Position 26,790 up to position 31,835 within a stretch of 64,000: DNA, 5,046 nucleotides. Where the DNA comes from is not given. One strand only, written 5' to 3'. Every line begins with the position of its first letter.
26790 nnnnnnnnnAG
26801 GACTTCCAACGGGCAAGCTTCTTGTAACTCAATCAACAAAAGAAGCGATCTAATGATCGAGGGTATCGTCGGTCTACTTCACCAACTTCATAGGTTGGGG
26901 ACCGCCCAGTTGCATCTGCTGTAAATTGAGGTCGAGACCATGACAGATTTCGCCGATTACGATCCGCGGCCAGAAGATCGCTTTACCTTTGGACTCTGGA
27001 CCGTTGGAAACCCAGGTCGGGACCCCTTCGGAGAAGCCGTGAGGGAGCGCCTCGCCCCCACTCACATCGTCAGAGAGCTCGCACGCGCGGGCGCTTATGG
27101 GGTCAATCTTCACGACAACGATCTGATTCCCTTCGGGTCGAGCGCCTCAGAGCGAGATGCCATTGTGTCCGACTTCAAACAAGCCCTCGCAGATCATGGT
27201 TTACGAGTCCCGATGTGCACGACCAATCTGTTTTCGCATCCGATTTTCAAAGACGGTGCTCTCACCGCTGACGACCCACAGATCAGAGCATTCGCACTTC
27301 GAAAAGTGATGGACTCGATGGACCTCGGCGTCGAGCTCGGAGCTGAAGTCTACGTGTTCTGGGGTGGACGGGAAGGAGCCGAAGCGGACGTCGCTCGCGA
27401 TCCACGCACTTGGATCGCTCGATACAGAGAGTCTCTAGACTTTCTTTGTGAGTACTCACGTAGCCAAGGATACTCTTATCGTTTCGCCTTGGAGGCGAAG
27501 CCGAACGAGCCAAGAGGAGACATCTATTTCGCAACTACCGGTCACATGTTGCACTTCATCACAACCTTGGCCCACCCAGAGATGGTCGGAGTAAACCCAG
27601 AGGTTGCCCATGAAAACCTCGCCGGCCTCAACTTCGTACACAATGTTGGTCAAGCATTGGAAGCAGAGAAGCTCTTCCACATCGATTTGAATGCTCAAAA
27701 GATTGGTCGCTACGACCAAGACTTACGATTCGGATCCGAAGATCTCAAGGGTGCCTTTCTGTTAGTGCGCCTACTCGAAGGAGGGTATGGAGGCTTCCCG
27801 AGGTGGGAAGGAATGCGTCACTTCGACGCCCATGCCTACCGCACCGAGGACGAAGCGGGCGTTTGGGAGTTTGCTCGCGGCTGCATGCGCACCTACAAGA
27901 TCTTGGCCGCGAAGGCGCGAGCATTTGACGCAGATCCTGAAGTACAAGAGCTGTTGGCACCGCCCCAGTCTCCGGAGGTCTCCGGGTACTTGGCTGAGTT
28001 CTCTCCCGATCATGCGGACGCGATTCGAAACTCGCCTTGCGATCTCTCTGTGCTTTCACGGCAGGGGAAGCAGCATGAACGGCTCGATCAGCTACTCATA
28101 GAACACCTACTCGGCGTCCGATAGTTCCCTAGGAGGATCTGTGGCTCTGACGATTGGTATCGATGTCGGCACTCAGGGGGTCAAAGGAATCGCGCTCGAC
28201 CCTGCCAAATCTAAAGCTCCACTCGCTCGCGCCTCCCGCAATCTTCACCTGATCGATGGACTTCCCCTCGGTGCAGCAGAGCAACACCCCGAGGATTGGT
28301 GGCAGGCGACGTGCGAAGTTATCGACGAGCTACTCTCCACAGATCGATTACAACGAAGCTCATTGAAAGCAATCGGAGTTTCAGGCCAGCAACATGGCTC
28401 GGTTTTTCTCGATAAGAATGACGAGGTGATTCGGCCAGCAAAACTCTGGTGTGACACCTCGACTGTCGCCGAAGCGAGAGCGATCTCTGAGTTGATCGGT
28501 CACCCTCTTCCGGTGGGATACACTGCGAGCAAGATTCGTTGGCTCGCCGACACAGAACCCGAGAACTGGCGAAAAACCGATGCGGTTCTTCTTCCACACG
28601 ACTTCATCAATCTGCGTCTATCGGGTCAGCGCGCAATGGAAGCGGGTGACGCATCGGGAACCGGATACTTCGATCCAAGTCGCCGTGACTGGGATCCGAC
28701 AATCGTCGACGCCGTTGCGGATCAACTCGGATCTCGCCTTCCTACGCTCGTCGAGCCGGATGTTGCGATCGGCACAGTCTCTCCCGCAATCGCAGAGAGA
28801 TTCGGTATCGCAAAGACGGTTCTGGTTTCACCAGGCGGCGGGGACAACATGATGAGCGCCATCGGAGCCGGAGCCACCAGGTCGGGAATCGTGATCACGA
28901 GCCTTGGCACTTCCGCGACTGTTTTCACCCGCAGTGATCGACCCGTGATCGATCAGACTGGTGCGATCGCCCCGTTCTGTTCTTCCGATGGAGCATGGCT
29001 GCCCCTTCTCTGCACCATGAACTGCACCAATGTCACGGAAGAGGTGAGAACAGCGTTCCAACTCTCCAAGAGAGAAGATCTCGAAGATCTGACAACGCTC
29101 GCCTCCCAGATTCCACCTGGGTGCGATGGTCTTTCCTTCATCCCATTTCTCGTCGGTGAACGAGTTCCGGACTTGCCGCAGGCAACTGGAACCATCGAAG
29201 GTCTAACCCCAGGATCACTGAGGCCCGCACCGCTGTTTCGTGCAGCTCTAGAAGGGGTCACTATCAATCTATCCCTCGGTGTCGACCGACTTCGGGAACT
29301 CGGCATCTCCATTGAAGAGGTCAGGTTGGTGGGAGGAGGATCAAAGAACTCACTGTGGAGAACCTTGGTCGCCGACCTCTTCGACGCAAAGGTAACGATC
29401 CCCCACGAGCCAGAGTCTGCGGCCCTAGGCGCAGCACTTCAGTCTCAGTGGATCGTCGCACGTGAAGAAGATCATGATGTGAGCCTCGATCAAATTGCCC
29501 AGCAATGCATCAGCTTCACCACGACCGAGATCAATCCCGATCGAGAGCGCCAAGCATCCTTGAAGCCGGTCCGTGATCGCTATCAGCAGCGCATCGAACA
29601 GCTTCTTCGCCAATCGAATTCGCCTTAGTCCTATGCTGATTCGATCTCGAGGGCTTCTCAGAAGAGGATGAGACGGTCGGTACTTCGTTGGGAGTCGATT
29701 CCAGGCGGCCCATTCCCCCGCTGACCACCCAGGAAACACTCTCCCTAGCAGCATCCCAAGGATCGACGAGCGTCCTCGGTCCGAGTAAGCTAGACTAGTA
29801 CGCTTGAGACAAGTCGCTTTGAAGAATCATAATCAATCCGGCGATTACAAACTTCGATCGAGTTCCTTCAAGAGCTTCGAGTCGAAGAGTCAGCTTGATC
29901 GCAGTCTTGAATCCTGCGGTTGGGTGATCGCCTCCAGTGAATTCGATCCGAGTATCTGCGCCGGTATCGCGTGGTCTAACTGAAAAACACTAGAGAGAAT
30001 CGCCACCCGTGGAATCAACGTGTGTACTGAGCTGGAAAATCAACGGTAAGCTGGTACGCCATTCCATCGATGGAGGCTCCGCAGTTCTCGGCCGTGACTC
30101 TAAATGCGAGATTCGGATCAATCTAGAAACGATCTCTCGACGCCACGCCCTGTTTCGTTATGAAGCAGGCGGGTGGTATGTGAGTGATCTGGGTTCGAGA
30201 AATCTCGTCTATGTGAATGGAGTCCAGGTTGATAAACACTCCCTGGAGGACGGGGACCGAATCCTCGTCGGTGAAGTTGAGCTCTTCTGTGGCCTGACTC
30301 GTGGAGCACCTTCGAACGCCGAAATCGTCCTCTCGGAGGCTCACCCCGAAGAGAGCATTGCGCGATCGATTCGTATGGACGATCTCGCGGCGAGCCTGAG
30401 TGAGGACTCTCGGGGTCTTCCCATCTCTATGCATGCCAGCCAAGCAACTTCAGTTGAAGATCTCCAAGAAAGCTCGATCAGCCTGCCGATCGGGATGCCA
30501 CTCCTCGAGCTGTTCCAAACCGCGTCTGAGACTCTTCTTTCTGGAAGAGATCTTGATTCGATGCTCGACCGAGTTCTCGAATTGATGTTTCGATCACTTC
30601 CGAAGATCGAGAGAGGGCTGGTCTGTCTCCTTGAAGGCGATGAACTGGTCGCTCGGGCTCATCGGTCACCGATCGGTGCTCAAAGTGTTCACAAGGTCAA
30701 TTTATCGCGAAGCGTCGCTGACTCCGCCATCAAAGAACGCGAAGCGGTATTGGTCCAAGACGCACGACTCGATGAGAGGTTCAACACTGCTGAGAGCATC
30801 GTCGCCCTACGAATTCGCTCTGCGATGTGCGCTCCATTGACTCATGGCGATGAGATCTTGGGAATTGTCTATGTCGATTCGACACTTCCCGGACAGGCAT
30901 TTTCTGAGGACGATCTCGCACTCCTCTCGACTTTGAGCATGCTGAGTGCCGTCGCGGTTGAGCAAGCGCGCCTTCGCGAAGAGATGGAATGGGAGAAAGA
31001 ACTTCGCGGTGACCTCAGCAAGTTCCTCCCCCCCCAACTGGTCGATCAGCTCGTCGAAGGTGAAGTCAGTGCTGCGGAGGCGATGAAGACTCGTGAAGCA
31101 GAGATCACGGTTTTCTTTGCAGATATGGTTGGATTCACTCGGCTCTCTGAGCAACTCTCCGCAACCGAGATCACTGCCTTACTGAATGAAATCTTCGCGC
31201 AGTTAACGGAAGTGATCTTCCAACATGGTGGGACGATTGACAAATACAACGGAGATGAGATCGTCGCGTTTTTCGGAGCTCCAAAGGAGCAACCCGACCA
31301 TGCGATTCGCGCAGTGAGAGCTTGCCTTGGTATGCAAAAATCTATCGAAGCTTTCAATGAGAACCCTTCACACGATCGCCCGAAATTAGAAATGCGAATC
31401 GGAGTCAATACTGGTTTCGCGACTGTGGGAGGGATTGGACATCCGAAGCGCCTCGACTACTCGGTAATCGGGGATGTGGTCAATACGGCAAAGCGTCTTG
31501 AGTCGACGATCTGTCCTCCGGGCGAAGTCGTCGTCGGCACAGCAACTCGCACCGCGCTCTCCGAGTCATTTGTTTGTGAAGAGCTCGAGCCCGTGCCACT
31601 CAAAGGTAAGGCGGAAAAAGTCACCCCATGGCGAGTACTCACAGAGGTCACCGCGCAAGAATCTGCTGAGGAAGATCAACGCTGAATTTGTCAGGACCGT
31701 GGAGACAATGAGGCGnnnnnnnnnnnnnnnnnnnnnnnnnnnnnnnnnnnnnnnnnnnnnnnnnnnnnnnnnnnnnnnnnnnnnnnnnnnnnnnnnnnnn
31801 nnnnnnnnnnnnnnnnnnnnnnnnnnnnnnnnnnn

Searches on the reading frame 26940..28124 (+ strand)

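Call 61: search_protein_families(library=pfam, proteins=[window:26940-28124:+], max_evalue=0.0001)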
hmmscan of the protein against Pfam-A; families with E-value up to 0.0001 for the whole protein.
window:26940-28124:+ (394 aa): 1 family
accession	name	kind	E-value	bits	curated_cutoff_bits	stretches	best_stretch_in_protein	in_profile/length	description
PF01261.30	AP_endonuc_2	-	3.9e-22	79.6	31.1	1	44-285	1-223/249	Xylose isomerase-like TIM barrel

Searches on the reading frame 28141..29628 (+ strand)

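Call 61: search_protein_families(library=pfam, proteins=[window:28141-29628:+], max_evalue=0.0001)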
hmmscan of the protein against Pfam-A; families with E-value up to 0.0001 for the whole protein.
window:28141-29628:+ (495 aa): 2 families
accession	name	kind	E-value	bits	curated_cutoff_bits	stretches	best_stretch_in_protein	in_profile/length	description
PF00370.27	FGGY_N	-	1.1e-51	176.3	28.8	1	4-242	2-245/245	FGGY family of carbohydrate kinases, N-terminal domain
PF02782.22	FGGY_C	-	9.1e-27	94.6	27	1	253-434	3-193/198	FGGY family of carbohydrate kinases, C-terminal domain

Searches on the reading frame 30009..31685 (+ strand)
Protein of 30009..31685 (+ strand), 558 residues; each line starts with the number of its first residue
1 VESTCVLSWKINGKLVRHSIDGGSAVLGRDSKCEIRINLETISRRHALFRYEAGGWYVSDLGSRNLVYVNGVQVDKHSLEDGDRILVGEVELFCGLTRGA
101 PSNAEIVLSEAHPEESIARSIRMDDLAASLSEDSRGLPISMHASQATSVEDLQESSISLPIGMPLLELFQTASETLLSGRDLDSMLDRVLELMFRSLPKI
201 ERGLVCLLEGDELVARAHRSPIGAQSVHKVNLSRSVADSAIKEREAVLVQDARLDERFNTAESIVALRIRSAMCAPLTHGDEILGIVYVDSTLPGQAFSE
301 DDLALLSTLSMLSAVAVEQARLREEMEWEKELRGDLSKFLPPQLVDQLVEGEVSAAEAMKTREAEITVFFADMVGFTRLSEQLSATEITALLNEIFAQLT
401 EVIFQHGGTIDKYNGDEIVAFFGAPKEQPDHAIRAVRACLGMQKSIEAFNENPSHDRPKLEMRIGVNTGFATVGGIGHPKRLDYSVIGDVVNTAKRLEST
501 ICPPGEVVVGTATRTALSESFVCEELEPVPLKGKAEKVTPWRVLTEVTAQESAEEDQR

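Call 61: search_protein_families(library=pfam, proteins=[window:30009-31685:+], max_evalue=0.0001)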
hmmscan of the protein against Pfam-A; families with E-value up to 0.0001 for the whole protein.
window:30009-31685:+ (558 aa): 6 families
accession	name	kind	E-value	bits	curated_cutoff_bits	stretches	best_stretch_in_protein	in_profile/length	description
PF00211.25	Guanylate_cyc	-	1.6e-29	103.2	21.9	1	362-539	5-178/183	Adenylate and Guanylate cyclase catalytic domain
PF00498.31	FHA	-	9.1e-19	68.1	20.7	1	26-88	2-67/67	FHA domain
PF13185.12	GAF_2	-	1.1e-15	58.5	28.6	1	180-318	2-136/136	GAF domain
PF01590.32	GAF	-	4.6e-15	56.8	22.4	1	181-317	1-133/133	GAF domain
PF16697.10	Yop-YscD_cpl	-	5.8e-11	43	33.2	1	19-92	13-88/94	Inner membrane component of T3SS, cytoplasmic domain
PF13492.12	GAF_3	-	3.3e-09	37.7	27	1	182-319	2-129/129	GAF domain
